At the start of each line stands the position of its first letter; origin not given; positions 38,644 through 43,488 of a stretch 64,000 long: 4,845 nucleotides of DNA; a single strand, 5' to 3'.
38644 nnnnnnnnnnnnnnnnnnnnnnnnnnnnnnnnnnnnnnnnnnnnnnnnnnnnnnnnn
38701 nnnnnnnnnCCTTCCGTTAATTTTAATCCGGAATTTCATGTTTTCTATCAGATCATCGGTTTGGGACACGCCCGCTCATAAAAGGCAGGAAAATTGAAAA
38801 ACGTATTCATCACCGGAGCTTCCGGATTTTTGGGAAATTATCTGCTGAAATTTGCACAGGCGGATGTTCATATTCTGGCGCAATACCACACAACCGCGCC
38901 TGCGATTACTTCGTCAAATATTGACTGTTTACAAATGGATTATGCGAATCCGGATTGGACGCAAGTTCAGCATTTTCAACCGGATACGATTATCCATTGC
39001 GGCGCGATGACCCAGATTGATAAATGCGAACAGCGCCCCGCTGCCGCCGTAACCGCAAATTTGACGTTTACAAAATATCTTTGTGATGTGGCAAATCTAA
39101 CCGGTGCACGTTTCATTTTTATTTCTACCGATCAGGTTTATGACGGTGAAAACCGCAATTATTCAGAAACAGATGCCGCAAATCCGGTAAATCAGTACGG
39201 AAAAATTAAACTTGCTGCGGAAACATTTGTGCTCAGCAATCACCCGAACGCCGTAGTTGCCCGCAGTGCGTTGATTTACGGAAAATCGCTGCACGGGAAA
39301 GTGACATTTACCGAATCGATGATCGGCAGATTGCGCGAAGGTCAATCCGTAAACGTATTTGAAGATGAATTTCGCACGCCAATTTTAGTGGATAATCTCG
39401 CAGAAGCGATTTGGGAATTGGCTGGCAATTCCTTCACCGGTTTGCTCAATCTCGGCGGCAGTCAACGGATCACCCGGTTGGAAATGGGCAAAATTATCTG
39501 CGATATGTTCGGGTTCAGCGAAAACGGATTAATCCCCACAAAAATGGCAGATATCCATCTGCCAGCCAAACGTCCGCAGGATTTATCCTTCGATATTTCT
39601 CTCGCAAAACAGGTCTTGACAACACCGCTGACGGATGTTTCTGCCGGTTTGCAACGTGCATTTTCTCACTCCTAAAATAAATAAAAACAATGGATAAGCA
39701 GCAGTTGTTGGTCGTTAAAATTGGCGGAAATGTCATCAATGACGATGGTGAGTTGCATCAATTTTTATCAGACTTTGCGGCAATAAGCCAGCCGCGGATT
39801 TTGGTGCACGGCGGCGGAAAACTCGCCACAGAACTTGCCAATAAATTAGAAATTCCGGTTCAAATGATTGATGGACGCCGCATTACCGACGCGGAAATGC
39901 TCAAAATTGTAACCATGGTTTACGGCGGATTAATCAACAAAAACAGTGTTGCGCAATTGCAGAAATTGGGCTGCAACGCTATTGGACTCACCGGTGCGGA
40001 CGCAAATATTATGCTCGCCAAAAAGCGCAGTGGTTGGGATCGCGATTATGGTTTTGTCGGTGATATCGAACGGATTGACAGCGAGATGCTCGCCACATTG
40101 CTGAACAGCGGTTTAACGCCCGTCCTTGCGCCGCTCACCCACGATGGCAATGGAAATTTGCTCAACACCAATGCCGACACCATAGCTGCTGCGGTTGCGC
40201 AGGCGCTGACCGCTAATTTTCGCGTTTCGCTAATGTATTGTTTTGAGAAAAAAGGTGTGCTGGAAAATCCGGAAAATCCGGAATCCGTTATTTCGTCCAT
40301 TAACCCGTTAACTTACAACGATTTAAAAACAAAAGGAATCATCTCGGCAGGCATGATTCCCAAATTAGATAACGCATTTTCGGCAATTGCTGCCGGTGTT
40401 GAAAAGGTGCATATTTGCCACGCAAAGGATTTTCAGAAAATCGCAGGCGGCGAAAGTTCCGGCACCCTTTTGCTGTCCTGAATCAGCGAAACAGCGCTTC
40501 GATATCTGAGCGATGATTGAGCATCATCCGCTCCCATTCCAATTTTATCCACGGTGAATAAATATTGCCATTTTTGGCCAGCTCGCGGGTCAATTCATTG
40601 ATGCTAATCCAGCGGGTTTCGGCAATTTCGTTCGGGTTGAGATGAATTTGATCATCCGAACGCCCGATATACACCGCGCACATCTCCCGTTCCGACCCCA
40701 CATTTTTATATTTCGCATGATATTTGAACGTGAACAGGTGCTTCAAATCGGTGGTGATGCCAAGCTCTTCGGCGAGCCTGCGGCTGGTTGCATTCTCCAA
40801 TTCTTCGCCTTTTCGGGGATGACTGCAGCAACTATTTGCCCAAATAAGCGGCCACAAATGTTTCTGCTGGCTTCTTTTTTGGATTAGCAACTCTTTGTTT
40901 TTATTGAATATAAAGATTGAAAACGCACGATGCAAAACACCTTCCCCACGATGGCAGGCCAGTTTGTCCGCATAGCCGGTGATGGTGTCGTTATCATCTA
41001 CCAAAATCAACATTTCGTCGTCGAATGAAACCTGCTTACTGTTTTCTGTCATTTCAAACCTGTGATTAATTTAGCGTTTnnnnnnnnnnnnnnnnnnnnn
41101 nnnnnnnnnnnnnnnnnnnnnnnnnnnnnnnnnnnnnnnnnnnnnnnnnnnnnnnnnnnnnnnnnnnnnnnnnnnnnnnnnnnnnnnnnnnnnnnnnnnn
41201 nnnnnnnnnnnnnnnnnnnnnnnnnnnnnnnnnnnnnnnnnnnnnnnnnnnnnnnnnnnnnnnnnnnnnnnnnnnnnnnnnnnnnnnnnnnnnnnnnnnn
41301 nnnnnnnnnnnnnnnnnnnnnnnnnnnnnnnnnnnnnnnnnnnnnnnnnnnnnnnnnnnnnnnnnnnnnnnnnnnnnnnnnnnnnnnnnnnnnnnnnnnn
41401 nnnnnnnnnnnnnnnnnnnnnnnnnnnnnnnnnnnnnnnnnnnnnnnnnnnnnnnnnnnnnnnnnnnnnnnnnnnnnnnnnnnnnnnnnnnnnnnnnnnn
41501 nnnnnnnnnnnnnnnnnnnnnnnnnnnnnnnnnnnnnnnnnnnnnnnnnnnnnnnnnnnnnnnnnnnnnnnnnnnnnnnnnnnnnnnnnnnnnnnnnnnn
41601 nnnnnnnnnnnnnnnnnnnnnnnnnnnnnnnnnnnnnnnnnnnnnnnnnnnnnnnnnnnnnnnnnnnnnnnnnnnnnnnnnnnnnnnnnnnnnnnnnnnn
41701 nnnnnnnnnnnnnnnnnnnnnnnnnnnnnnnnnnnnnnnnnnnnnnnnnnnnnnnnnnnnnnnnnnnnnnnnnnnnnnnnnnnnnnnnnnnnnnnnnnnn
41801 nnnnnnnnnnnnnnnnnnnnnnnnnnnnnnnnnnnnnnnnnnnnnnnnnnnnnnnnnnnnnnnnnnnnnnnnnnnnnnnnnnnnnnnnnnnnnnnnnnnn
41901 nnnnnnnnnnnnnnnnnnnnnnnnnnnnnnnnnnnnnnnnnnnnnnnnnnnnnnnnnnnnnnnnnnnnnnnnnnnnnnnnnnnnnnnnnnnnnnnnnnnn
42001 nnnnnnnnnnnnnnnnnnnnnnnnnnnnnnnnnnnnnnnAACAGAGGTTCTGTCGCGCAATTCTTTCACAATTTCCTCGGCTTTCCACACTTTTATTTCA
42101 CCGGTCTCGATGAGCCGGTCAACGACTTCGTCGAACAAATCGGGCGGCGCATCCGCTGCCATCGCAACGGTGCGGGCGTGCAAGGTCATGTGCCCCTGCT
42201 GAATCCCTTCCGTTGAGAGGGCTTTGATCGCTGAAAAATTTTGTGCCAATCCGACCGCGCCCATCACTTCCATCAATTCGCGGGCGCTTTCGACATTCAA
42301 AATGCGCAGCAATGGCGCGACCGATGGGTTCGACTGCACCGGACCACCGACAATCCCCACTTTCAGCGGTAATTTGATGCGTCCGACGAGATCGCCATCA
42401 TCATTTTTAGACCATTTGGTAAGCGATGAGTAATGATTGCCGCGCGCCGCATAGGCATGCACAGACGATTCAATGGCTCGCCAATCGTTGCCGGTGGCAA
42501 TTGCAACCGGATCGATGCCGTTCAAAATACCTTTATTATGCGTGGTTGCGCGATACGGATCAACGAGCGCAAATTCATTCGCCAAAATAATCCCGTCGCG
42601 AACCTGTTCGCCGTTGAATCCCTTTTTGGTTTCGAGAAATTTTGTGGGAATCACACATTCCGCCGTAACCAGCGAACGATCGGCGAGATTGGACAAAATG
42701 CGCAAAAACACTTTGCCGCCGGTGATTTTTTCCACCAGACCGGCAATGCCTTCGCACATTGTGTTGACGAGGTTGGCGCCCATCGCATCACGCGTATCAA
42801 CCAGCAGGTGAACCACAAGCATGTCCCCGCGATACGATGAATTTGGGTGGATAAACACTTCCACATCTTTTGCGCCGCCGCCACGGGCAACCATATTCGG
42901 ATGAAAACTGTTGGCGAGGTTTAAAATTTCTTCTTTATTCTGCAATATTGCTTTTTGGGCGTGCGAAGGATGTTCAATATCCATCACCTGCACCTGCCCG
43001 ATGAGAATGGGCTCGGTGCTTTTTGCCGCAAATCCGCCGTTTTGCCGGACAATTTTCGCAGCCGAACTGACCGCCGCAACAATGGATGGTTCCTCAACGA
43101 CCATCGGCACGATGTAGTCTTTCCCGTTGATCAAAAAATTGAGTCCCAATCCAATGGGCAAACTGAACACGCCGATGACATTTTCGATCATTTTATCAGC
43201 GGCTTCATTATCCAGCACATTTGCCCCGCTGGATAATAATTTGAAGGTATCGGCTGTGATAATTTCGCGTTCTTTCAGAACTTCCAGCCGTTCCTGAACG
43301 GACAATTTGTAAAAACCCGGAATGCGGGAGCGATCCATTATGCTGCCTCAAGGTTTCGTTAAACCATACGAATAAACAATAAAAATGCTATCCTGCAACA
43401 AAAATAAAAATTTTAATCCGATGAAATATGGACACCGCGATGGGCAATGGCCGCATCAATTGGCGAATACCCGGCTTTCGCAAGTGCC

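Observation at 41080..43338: In-frame fusion of class II HMG-CoA reductase and mevalonate kinase.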

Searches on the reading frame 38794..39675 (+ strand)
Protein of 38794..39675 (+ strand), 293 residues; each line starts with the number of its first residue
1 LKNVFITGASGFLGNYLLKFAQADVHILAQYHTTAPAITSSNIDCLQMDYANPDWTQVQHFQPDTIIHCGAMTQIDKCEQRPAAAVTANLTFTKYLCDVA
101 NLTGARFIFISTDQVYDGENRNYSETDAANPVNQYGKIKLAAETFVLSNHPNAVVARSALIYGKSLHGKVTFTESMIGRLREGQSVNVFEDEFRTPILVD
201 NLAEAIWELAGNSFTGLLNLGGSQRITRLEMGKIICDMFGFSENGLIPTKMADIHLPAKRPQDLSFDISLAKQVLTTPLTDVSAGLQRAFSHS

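Call 3: search_protein_families(library=pfam, proteins=[window:38794-39675:+])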
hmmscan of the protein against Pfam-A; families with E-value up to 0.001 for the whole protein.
window:38794-39675:+ (293 aa): 6 families
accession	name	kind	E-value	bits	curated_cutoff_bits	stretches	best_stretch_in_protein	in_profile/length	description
PF04321.23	RmlD_sub_bind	-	3.6e-53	180.9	27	1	3-291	2-283/287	RmlD substrate binding domain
PF01370.27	Epimerase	-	5.2e-26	92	20.9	1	4-212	1-227/240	NAD dependent epimerase/dehydratase family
PF16363.11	GDP_Man_Dehyd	-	1.7e-12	47.9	27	1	5-150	1-168/332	GDP-mannose 4,6 dehydratase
PF07993.18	NAD_binding_4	-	3.6e-10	39.9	20.1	1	62-183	88-229/258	Male sterility protein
PF02719.21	Polysacc_synt_2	-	5.6e-10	39.3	20.2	1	57-153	72-156/293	Polysaccharide biosynthesis protein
PF01073.25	3Beta_HSD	-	1.7e-06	27.7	22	1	6-206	2-225/280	3-beta hydroxysteroid dehydrogenase/isomerase family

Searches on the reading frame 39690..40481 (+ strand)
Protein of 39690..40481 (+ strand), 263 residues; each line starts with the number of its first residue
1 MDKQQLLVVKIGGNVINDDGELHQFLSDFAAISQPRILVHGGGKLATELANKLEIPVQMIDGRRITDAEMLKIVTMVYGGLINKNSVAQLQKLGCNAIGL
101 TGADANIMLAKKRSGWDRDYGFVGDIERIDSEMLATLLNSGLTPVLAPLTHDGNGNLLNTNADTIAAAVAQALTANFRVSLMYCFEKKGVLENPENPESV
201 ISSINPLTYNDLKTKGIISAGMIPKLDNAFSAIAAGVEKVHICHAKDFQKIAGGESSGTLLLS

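Call 3: search_protein_families(library=pfam, proteins=[window:39690-40481:+])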
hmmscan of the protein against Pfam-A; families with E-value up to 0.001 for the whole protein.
window:39690-40481:+ (263 aa): 1 family
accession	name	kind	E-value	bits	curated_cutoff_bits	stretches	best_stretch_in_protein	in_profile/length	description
PF00696.33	AA_kinase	-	1.2e-38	133.6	24.9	1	6-243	2-233/234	Amino acid kinase family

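Call 4: search_protein_families(library=ncbifam, proteins=[window:39690-40481:+])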
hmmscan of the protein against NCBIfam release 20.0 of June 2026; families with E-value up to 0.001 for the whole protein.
window:39690-40481:+ (263 aa): 10 families
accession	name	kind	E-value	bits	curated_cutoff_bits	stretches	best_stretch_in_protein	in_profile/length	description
TIGR00761.1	argB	equivalog_domain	8.9e-61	205.4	151.3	1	7-242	2-231/231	acetylglutamate kinase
NF010659.0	PRK14058.1-1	equivalog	6.9e-36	123.7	223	1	6-251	1-255/267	[LysW]-aminoadipate kinase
NF010662.0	PRK14058.1-4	equivalog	2.4e-32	112.2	194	1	7-247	2-247/264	[LysW]-aminoadipate/[LysW]-glutamate kinase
NF003387.0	PRK04531.1-2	equivalog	7.3e-26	90.6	426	1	2-228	34-250/441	acetylglutamate kinase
NF010661.0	PRK14058.1-3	equivalog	6.4e-25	87.8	251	1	7-247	3-255/283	acetylglutamate/acetylaminoadipate kinase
NF003641.0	PRK05279.1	equivalog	2.1e-16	59.8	344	1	4-245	25-269/441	amino-acid N-acetyltransferase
NF003386.0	PRK04531.1-1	equivalog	7.1e-16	58.1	417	1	2-227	39-254/442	acetylglutamate kinase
TIGR01890.1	N-Ac-Glu-synth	equivalog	3.6e-15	55.8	202.85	1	5-245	18-257/429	amino-acid N-acetyltransferase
NF010660.0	PRK14058.1-2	equivalog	6.5e-15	55.6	241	1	8-242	3-239/249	[LysW]-aminoadipate/[LysW]-glutamate kinase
NF040647.1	IPPK_Arch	equivalog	7.9e-05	22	120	1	9-251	3-245/259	isopentenyl phosphate kinase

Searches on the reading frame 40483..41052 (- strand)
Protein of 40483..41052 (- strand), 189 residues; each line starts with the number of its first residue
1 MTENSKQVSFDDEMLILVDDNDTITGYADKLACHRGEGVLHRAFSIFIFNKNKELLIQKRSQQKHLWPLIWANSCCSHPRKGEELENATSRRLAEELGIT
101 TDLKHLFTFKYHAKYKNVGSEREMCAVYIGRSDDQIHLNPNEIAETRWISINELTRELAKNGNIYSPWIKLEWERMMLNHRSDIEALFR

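Call 3: search_protein_families(library=pfam, proteins=[window:40483-41052:-])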
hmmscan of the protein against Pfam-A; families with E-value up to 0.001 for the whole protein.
window:40483-41052:- (189 aa): 1 family
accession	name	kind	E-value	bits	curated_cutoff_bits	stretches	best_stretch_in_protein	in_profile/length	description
PF00293.34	NUDIX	-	5.4e-19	69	21.1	1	40-161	2-123/134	NUDIX domain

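Call 4: search_protein_families(library=ncbifam, proteins=[window:40483-41052:-])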
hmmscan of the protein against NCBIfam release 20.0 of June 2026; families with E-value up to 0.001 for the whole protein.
window:40483-41052:- (189 aa): 8 families
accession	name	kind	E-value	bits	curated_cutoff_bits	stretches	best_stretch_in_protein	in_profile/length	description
NF002995.0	PRK03759.1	equivalog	1.6e-52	177.9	127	1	11-176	5-172/185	isopentenyl-diphosphate Delta-isomerase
TIGR02150.1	IPP_isom_1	equivalog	2.5e-47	160.7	105.8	1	15-171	1-157/159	isopentenyl-diphosphate delta-isomerase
NF041653.1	Nud_hyd_Meth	equivalog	8.6e-14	51.7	300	1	17-170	4-154/170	Nudix hydrolase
NF011922.0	PRK15393.1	equivalog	7.7e-11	42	152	1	11-156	9-149/182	NUDIX hydrolase YfcD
NF006530.0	PRK08999.1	equivalog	9.4e-05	21.6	245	1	48-119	13-81/315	Nudix family hydrolase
NF012016.0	PRK15472.1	equivalog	0.00043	20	95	1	47-154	9-122/141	nucleoside triphosphatase NudI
NF006961.0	PRK09438.1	equivalog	0.00046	19.7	103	0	46-123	13-98/151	dihydroneopterin triphosphate diphosphatase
NF008044.0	PRK10776.1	equivalog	0.00069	19.5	148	0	48-154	11-110/130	8-oxo-dGTP diphosphatase MutT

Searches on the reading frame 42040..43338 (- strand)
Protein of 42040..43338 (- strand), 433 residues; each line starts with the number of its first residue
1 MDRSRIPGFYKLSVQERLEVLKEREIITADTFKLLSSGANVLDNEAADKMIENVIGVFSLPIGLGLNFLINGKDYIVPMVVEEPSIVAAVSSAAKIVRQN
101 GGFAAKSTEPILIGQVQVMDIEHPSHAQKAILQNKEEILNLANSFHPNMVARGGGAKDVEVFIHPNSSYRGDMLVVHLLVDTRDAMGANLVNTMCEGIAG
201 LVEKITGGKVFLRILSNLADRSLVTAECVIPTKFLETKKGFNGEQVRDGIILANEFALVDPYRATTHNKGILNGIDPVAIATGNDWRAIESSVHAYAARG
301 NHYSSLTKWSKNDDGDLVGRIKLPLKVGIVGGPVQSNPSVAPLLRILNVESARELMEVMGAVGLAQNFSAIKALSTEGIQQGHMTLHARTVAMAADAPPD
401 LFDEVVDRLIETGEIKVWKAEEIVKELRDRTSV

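Call 18: search_solved_structures(query=window:42040-43338:-, show_alignments=1, max_evalue=1e-100)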
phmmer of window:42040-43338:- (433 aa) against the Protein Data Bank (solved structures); distinct sequences matched with E-value up to 1e-100: 6.
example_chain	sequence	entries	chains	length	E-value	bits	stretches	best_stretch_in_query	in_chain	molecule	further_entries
1qax_A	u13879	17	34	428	2.4e-127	428.8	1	4-428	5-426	PROTEIN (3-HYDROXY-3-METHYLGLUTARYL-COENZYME A REDUCTASE) | 3-hydroxy-3-methylglutaryl-coenzyme A reductase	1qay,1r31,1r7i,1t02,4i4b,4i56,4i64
6dio_A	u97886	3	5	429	7.1e-127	427.2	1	4-430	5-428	3-hydroxy-3-methylglutaryl coenzyme A reductase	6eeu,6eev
9v7y_A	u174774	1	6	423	1.2e-123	416.6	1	11-425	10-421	3-hydroxy-3-methylglutaryl coenzyme A reductase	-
6p7k_A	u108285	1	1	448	3.2e-119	402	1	4-423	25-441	3-hydroxy-3-methylglutaryl coenzyme A reductase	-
5wpj_A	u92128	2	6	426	2.6e-105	356.2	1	8-428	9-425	3-hydroxy-3-methylglutaryl coenzyme A reductase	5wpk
3qae_A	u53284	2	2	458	1.1e-103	350.8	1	8-428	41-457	3-hydroxy-3-methylglutaryl-coenzyme a reductase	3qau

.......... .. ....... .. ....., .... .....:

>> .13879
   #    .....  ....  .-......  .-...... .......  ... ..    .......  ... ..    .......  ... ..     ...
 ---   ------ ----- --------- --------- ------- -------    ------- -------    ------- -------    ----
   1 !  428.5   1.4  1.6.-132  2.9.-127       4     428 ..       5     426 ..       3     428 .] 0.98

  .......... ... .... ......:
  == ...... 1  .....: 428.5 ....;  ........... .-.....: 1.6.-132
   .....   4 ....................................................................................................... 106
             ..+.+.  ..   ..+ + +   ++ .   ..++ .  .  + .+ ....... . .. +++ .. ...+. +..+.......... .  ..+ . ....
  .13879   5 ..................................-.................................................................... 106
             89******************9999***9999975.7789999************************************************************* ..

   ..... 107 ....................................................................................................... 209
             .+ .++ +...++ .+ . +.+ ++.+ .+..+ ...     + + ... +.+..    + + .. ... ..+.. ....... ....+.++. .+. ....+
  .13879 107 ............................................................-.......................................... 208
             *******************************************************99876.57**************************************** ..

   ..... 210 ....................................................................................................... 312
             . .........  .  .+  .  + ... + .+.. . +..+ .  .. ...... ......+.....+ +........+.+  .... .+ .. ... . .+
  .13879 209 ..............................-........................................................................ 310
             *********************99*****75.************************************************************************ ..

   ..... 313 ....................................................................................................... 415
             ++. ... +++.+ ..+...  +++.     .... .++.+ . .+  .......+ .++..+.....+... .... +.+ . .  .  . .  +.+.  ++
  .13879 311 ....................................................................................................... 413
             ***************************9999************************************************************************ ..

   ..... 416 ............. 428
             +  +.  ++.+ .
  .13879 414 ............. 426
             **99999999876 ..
